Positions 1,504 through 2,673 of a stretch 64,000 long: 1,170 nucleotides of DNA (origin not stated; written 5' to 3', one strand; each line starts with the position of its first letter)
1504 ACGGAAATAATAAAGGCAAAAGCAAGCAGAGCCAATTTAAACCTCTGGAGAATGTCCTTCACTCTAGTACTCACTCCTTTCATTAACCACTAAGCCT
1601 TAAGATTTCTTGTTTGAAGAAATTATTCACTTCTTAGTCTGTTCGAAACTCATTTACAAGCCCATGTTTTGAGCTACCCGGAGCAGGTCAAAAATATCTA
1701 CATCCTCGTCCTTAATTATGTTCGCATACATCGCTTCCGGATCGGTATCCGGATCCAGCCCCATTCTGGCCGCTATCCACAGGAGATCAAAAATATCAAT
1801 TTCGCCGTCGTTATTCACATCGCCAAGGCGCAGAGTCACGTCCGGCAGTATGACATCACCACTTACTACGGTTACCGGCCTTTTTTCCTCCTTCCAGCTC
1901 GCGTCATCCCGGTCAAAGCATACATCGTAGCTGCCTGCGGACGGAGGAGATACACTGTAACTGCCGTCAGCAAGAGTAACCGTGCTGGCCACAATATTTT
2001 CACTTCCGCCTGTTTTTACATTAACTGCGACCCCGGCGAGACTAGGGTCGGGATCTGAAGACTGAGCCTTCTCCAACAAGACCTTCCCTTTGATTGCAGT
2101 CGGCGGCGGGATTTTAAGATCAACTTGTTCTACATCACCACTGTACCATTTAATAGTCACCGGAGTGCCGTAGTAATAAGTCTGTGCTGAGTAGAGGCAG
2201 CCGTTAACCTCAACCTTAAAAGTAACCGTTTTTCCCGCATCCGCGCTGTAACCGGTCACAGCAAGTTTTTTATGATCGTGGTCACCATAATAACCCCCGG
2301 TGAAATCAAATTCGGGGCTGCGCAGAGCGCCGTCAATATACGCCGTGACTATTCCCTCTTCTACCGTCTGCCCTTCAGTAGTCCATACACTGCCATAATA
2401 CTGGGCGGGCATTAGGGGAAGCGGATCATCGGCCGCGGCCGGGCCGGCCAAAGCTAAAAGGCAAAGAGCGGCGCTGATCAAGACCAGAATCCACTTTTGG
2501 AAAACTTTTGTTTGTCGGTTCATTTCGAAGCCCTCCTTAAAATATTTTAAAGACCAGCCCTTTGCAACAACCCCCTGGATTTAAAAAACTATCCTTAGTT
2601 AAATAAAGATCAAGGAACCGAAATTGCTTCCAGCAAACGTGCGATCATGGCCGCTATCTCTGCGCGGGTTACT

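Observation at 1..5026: Non-cellulosomal cohesin-dockerin plus SLH surface-assembly operon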

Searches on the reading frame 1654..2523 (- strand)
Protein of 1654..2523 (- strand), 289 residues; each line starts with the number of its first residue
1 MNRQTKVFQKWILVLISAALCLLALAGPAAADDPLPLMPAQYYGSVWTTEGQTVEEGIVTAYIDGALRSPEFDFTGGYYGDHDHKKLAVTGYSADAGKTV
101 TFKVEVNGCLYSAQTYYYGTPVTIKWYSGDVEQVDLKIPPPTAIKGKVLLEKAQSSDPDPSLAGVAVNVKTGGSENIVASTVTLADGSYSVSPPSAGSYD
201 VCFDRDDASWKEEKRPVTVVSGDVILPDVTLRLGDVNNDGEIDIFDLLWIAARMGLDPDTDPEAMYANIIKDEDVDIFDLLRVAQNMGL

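Call 4: search_protein_families(library=pfam, proteins=[window:1654-2523:-], max_evalue=0.1)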
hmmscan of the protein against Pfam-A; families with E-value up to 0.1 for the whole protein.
window:1654-2523:- (289 aa): 6 families
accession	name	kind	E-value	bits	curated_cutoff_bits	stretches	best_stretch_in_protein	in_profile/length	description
PF00404.24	Dockerin_1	-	0.00027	21.5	22.9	1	233-286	1-55/57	Dockerin type I domain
PF13620.12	CarboxypepD_reg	-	0.00032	21.4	32.3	1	161-231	13-81/82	Carboxypeptidase regulatory-like domain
PF17210.9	SdrD_B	-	0.00075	20.1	29.7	1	159-206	21-67/112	SdrD B-like domain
PF22902.2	NOMO1-like_9th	-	0.00098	19.3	27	1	159-193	10-44/75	BOS complex subunit NOMO1-like, beta sandwich domain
PF01105.29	EMP24_GP25L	-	0.0018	18.8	25.9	1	163-218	37-89/182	emp24/gp25L/p24 family/GOLD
PF22904.2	NOMO1-like_2nd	-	0.021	15.4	27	1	144-217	6-74/90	BOS complex subunit NOMO1-like, second beta sandwich domain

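Call 25: find_homologous_proteins(query=window:1654-2523:-, max_evalue=0.001)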
Query window:1654-2523:- (289 aa): 9 proteins with E <= 0.001 among 2657 candidates.
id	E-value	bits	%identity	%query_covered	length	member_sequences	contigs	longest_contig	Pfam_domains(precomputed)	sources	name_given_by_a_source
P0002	4.4e-191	651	100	100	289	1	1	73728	PF22904.4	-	-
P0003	6.4e-171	585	89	100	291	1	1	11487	PF13620.13,PF22904.4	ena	-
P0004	1.6e-90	321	57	99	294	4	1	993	PF00404.25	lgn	-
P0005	2.6e-88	314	56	99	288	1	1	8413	PF00404.25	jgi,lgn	-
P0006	1.0e-87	312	56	100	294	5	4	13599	PF00404.25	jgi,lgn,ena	-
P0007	1.1e-50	191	64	54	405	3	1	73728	PF00404.25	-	-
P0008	4.8e-38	149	38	99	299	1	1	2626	PF00404.25,PF13620.13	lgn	-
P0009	4.9e-38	149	58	51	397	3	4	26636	PF00404.25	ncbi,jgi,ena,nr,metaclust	ncbi:hypothetical protein DK28_0206590 [Peptococcaceae bacterium SCADC1_2_3]|nr:hypothetical protein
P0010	6.5e-8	50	36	36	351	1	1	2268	PF00963.25,PF13620.13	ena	-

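Call 26: find_encoding_contigs(protein=P0003, flank=10000, max_places=3)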
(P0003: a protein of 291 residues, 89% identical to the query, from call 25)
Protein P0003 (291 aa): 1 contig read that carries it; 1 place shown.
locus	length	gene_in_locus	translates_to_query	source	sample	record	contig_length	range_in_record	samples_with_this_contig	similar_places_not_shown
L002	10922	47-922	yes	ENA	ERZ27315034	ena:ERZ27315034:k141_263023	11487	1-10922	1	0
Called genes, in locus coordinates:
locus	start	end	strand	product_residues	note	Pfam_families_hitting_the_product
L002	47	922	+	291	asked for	PF13620:CarboxypepD_reg (faint), PF22904:NOMO1-like_2nd (faint)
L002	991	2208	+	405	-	PF00404:Dockerin_1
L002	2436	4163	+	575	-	PF00963:Cohesin, PF00041:fn3 (faint), PF16656:Pur_ac_phosph_N (faint), PF25059:FN3_DSCAM-DSCAML_C (faint)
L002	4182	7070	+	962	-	PF00041:fn3 (faint), PF16656:Pur_ac_phosph_N (faint), PF25059:FN3_DSCAM-DSCAML_C (weak), PF13205:Big_5, PF00395:SLH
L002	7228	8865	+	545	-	PF00413:Peptidase_M10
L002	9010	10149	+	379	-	PF13290:CHB_HEX_C_1, PF13287:Fn3_assoc, PF00404:Dockerin_1 (weak)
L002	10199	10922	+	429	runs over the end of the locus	?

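Call 27: find_encoding_contigs(protein=P0009, flank=10000, max_places=4)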
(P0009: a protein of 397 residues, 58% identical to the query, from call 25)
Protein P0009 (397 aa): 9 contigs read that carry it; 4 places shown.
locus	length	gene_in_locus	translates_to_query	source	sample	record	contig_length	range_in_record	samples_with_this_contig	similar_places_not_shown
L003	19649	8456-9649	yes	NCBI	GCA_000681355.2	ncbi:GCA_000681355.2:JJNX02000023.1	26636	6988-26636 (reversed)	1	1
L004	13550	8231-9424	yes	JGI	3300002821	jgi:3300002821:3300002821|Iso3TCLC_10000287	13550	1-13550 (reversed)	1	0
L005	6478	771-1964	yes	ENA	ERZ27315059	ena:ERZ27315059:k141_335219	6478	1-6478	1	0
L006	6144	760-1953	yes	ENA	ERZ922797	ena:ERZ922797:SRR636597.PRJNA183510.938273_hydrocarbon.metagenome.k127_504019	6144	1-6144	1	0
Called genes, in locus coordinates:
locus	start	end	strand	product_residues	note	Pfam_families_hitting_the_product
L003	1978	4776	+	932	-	-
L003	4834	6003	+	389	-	PF00395:SLH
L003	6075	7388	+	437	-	PF13290:CHB_HEX_C_1, PF13287:Fn3_assoc, PF00395:SLH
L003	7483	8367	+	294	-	PF00404:Dockerin_1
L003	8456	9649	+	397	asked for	PF00404:Dockerin_1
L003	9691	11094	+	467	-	PF00963:Cohesin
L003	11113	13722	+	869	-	PF13205:Big_5, PF25059:FN3_DSCAM-DSCAML_C (weak), PF13205:Big_5, PF00395:SLH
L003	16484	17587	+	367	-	PF13290:CHB_HEX_C_1, PF13287:Fn3_assoc, PF00404:Dockerin_1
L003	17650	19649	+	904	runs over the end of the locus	PF13287:Fn3_assoc, PF13290:CHB_HEX_C_1, PF13205:Big_5, PF00041:fn3 (faint), PF16656:Pur_ac_phosph_N (faint), PF25788:Ig_Rha78A_N (faint), PF24489:Ig_J_second (faint), PF00656:Peptidase_C14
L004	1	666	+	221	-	?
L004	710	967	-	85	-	-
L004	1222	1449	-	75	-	-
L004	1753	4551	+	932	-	-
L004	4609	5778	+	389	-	PF00395:SLH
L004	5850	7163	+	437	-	PF13290:CHB_HEX_C_1, PF13287:Fn3_assoc, PF00395:SLH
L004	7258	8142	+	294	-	PF00404:Dockerin_1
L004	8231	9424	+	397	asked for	PF00404:Dockerin_1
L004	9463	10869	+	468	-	PF00963:Cohesin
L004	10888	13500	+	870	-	PF13205:Big_5, PF25059:FN3_DSCAM-DSCAML_C (weak), PF13205:Big_5, PF00395:SLH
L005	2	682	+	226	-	?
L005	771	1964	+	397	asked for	PF00404:Dockerin_1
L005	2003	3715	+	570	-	PF00963:Cohesin, PF00041:fn3 (faint), PF16656:Pur_ac_phosph_N (faint), PF25059:FN3_DSCAM-DSCAML_C (faint)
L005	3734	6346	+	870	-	PF13205:Big_5, PF25059:FN3_DSCAM-DSCAML_C (weak), PF13205:Big_5, PF00395:SLH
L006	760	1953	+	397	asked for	PF00404:Dockerin_1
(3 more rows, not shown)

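Call 28: find_encoding_contigs(protein=P0006, flank=10000, max_places=4)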
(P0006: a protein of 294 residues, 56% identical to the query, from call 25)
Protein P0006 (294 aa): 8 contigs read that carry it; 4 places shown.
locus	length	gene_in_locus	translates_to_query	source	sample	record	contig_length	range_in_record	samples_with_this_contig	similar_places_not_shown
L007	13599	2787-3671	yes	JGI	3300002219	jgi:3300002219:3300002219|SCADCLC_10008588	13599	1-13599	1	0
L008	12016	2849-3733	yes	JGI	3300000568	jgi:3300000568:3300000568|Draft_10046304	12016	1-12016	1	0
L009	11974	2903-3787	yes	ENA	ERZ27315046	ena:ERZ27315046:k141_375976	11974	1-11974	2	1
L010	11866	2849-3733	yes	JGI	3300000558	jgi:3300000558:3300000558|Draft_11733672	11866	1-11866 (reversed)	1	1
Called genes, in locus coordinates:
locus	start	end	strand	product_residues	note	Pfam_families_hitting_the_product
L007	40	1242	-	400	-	PF07592:DDE_Tnp_ISAZ013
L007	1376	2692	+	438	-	PF13290:CHB_HEX_C_1, PF13287:Fn3_assoc, PF00395:SLH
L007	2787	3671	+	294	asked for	PF00404:Dockerin_1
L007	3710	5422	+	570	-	PF00963:Cohesin, PF25059:FN3_DSCAM-DSCAML_C (weak), PF13205:Big_5, PF00395:SLH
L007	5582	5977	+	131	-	-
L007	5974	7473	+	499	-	PF01833:TIG (faint), PF00404:Dockerin_1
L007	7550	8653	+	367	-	PF13290:CHB_HEX_C_1, PF13287:Fn3_assoc (weak), PF00404:Dockerin_1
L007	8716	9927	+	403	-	PF13290:CHB_HEX_C_1, PF13287:Fn3_assoc, PF13205:Big_5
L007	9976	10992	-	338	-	PF23023:Anti-Pycsar_Apyc1 (faint), PF00753:Lactamase_B, PF00404:Dockerin_1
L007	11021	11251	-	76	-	-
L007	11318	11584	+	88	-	PF10387:DUF2442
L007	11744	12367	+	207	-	PF00872:Transposase_mut, PF10551:MULE (faint)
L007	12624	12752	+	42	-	-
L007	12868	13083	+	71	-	-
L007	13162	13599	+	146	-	?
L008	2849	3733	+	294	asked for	PF00404:Dockerin_1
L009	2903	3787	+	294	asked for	PF00404:Dockerin_1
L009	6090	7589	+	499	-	PF01833:TIG (faint), PF00404:Dockerin_1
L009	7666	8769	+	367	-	PF13290:CHB_HEX_C_1, PF13287:Fn3_assoc (weak), PF00404:Dockerin_1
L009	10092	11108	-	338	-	PF23023:Anti-Pycsar_Apyc1 (faint), PF00753:Lactamase_B, PF00404:Dockerin_1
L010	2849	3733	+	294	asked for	PF00404:Dockerin_1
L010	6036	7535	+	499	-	PF01833:TIG (faint), PF00404:Dockerin_1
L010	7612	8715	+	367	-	PF13290:CHB_HEX_C_1, PF13287:Fn3_assoc (weak), PF00404:Dockerin_1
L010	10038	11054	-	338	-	PF23023:Anti-Pycsar_Apyc1 (faint), PF00753:Lactamase_B, PF00404:Dockerin_1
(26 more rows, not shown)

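Call 42: predict_structure(alignment_id=A1)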
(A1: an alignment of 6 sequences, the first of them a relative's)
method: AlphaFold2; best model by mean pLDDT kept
length: 289 residues; sequences in the alignment: 6
mean_pLDDT: 74.0   pTM: 0.51
mean pLDDT of the five models: 74.0, 73.3, 73.1, 65.7, 63.2
residues with pLDDT >= 90: 67; 70-90: 114; 50-70: 58; < 50: 50
segments of 3 or more residues with pLDDT < 50: 1-4, 27-33, 236-238, 240-243, 253-258, 261-278, 284-289
pLDDT, mean of each block of 10 residues (from residue 1): 55 73 53 63 93 91 93 92 90 90 86 90 91 90 83 61 81 83 88 83 68 79 82 54 50 48 43 46 46
secondary structure, 60 per line:
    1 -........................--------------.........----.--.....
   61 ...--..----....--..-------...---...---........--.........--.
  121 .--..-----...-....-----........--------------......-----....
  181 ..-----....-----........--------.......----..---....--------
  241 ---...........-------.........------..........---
elements in order: H2-25 E40-48 E56-63 E72-75 E87-89 E99-106 E109-117 E131-133 E135-138 E144-151 E166-171 E177-182 E188-191 E197-204 E213-219 E229-232 H244-254 H262-270 H277-286

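Call 46: fold_search(model_id=the predicted structure, library=pdb)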
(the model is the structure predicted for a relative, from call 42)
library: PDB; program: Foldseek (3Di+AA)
matches with E <= 10: 1385; with E <= 0.001: 71
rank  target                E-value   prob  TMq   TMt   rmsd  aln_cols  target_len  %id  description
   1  4fl4_C                1.8e-07  1.00  0.29  0.27  16.6       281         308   16  Scaffoldin conformation and dynamics revealed by a ternary complex from the Clostridium thermocellum cellulosome (released 2012-06-27)
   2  4fl4_L                4.0e-07  1.00  0.29  0.28  17.8       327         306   13  Scaffoldin conformation and dynamics revealed by a ternary complex from the Clostridium thermocellum cellulosome (released 2012-06-27)
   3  4fl4_I                4.8e-07  1.00  0.28  0.26  16.0       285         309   15  Scaffoldin conformation and dynamics revealed by a ternary complex from the Clostridium thermocellum cellulosome (released 2012-06-27)
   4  6fwv_A                6.2e-07  1.00  0.27  0.16  15.1       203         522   10  The Bacillus anthracis TIE protein (released 2018-08-08)
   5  3kcp_A                9.1e-07  1.00  0.28  0.27  15.6       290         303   15  Crystal structure of interacting Clostridium thermocellum multimodular components (released 2010-02-09)
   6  6fwv_B                1.3e-06  1.00  0.27  0.16  14.5       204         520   10  The Bacillus anthracis TIE protein (released 2018-08-08)
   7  3phs                  3.2e-06  1.00  0.25  0.29  10.7       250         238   11  Crystal Structure of GBS52, the minor pilin in gram-positive pathogen Streptococcus agalactiae (released 2010-11-17)
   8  4oq1                  3.7e-06  1.00  0.24  0.21  11.4       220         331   11  Structure of the Streptococcal ancillary pilin (released 2014-04-23)
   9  10ps                  4.4e-06  1.00  0.27  0.15  15.9       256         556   15  Crystal structure of SdrD A2-A3-B1-B2 domains from Staphylococcus aureus JH1 (released 2026-02-11)
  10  4ecn                  7.6e-06  1.00  0.23  0.11  10.9       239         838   13  Crystal structure of a leucine-rich repeat protein (BT_0210) from Bacteroides thetaiotaomicron VPI-5482 at 2.80 A resolu (released 2012-05-23)
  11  9c7u_B                9.9e-06  1.00  0.26  0.38  15.7       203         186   11  Structure of the human truncated BOS complex in GDN (released 2024-08-21)
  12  3rkp_B                1.6e-05  1.00  0.22  0.19  17.2       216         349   13  Crystal structure of BcpA*(D312A), the major pilin subunit of Bacillus cereus (released 2012-05-30)
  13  3kpt_A                1.6e-05  1.00  0.21  0.18  17.2       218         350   17  Crystal structure of BcpA, the major pilin subunit of Bacillus cereus (released 2009-11-24)
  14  5k39_B                2.1e-05  1.00  0.29  0.51  10.1       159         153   18  THE TYPE II COHESIN DOCKERIN COMPLEX FROM CLOSTRIDIUM THERMOCELLUM (released 2017-03-29)
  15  3gle_B                2.2e-05  0.96  0.17  0.17  17.0       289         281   12  Crystal Structure of the Major Pilin from Streptococcus pyogenes N168A mutant (released 2009-06-02)
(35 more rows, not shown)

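Call 49: search_protein_families(library=ncbifam, proteins=[window:1654-2523:-, L002:2436-4163:+, L002:4182-7070:+], max_evalue=0.01)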
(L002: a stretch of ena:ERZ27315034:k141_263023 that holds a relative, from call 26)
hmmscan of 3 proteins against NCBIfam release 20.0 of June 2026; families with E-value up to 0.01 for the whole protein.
window:1654-2523:- (289 aa): 1 family
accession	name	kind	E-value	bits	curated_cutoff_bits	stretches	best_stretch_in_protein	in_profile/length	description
NF033510.3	Ca_tandemer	repeat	0.001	19.4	50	0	84-115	30-59/96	Ca2+-stabilized repeat-containing adhesin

L002:2436-4163:+ (575 aa): 0 families

L002:4182-7070:+ (962 aa): 2 families
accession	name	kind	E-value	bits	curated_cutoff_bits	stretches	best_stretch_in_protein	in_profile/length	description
NF033190.2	inl_like_NEAT_1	exception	1.3e-16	60.1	1275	1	783-943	582-736/754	NEAT domain-containing leucine-rich repeat protein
NF033921.0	por_somb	subfamily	1.1e-10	40.8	100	2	783-826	7-51/485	iron uptake porin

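Call 54: find_related_loci(query=A1, collection=genome_contigs, flank=10000)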
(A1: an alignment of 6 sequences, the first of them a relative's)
Query A1 (289 aa) in genome_contigs; peptide patterns used: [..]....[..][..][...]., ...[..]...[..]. (x = any residue, [..] = any of these).
81 stretches matched a pattern; 5 encode a relative of the query (tblastn E <= 1e-3); 5 distinct loci.
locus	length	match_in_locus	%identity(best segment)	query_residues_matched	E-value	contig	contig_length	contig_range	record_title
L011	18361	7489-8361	56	2-288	3e-83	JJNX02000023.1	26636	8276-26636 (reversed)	Peptococcaceae bacterium SCADC1_2_3 contig_23, whole genome shotgun sequence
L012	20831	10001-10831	40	7-288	9e-41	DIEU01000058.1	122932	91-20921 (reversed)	MAG TPA_asm: Firmicutes bacterium UBA5766 UBA5766_contig_16160, whole genome shotgun sequence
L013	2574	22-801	35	39-289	2e-33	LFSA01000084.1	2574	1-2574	MAG: Pelotomaculum sp. DTU098 scaffold94962, whole genome shotgun sequence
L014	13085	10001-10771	34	42-289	3e-32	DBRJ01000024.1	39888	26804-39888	MAG TPA_asm: Pelotomaculum sp. UBA1371 UBA1371_contig_4371, whole genome shotgun sequence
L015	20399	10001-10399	31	19-147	1e-7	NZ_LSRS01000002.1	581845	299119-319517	Sporotomaculum syntrophicum strain FB SPSYN_contig000002, whole genome shotgun sequence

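Call 56: predict_structure(alignment_id=A3)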
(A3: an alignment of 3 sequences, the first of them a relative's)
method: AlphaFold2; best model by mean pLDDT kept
length: 405 residues; sequences in the alignment: 3
mean_pLDDT: 43.8   pTM: 0.29
mean pLDDT of the five models: 43.8, 38.5, 37.3, 37.1, 36.0
residues with pLDDT >= 90: 0; 70-90: 7; 50-70: 81; < 50: 317
segments of 3 or more residues with pLDDT < 50: 1-9, 25-56, 58-60, 64-92, 102-106, 110-136, 138-150, 152-236, 250-278, 334-405
pLDDT, mean of each block of 10 residues (from residue 1): 33 49 47 34 39 47 48 46 39 50 48 41 38 47 46 45 37 36 42 38 38 37 41 51 56 40 36 40 68 62 53 67 57 45 32 32 37 38 36 40 34
secondary structure, 60 per line:
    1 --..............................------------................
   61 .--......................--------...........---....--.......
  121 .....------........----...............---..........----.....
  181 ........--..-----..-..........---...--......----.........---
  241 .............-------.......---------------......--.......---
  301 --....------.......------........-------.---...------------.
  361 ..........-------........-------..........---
elements in order: H3-32 H45-61 H64-85 H94-104 H108-111 H114-125 H132-139 H144-158 H162-171 H176-188 H201-210 H219-224 H229-237 H241-253 E261-267 E283-288 E291-297 E303-306 E313-319 E326-333 E345-347 H360-370 H378-385 H393-402

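Call 59: search_protein_families(library=pfam, proteins=[L003:13882-16407:+, L012:17540-19738:+, L012:12236-14296:+, L014:11318-12091:+, L012:4393-7479:+, L015:7405-9849:+, L015:14442-15767:+, L002:7228-8865:+, L007:9976-11028:-], max_evalue=0.01)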
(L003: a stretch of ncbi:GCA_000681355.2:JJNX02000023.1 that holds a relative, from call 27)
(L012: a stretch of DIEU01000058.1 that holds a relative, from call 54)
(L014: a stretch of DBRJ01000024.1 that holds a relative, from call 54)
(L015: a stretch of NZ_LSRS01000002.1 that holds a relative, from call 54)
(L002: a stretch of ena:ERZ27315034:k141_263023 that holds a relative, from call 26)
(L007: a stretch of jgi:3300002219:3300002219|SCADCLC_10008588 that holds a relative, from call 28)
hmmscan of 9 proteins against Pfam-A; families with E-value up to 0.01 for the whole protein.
L003:13882-16407:+ (841 aa): 5 families
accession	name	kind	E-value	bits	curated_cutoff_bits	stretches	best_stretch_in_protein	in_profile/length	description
PF00413.30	Peptidase_M10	-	2.3e-07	31.3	24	1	515-680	1-159/159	Matrixin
PF00404.24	Dockerin_1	-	9.2e-07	29.4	22.9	1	782-836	2-55/57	Dockerin type I domain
PF01833.30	TIG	-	1.4e-06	28.6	20.9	1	403-506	1-83/84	IPT/TIG domain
PF20773.4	InhA-like_MAM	-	0.00013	22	26.9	0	345-396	113-163/191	Immune inhibitor A-like, MAM domain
PF13620.12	CarboxypepD_reg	-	0.00052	20.8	32.3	1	716-774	18-77/82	Carboxypeptidase regulatory-like domain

L012:17540-19738:+ (732 aa): 3 families
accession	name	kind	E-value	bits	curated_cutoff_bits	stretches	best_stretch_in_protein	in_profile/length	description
PF00413.30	Peptidase_M10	-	3.2e-10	40.5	24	1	571-675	64-159/159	Matrixin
PF00404.24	Dockerin_1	-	1.1e-09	38.7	22.9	1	678-727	2-55/57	Dockerin type I domain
PF01833.30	TIG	-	4.7e-06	26.9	20.9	1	423-502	14-83/84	IPT/TIG domain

L012:12236-14296:+ (686 aa): 4 families
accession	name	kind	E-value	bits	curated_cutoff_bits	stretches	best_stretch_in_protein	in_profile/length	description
PF13205.12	Big_5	-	6.5e-30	104.4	23.6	3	168-263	3-105/105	Bacterial Ig-like domain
PF00963.24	Cohesin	-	2.6e-12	47.6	24.1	1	38-162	10-139/139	Cohesin domain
PF07550.17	Shr-like_HID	-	0.00029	21.7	22.3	0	301-346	24-69/82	Heme-binding protein Shr-like, Hb-interacting domain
PF10636.14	hemP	-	0.0048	17.2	25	0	215-234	4-23/37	Hemin uptake protein hemP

L014:11318-12091:+ (257 aa): 1 family
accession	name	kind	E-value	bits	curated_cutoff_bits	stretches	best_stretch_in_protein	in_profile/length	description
PF00963.24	Cohesin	-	1.1e-08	35.8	24.1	1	38-164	9-137/139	Cohesin domain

L012:4393-7479:+ (1028 aa): 0 families

L015:7405-9849:+ (814 aa): 0 families

L015:14442-15767:+ (441 aa): 3 families
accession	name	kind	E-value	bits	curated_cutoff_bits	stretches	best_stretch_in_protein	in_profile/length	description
PF00404.24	Dockerin_1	-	1.8e-08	34.9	22.9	1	382-436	2-56/57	Dockerin type I domain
PF16656.11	Pur_ac_phosph_N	-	6.8e-05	23.8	30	1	145-235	5-93/93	Purple acid Phosphatase, N-terminal domain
PF00041.27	fn3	-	7.3e-05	23.4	25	1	143-230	3-80/84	Fibronectin type III domain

L002:7228-8865:+ (545 aa): 2 families
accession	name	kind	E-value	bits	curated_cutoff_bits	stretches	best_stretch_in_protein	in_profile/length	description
PF00413.30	Peptidase_M10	-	3.2e-12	47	24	1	316-477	5-159/159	Matrixin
PF01833.30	TIG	-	0.00015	22.2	20.9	1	224-302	14-82/84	IPT/TIG domain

L007:9976-11028:- (350 aa): 3 families
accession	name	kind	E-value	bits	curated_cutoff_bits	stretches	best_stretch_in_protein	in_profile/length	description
PF00753.33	Lactamase_B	-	3.8e-17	63.3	22.7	1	55-244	4-194/196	Metallo-beta-lactamase superfamily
PF00404.24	Dockerin_1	-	3.1e-09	37.3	22.9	1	297-348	2-56/57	Dockerin type I domain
PF12706.13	Lactamase_B_2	-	0.0011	19.1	27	1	70-116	3-52/200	Beta-lactamase superfamily domain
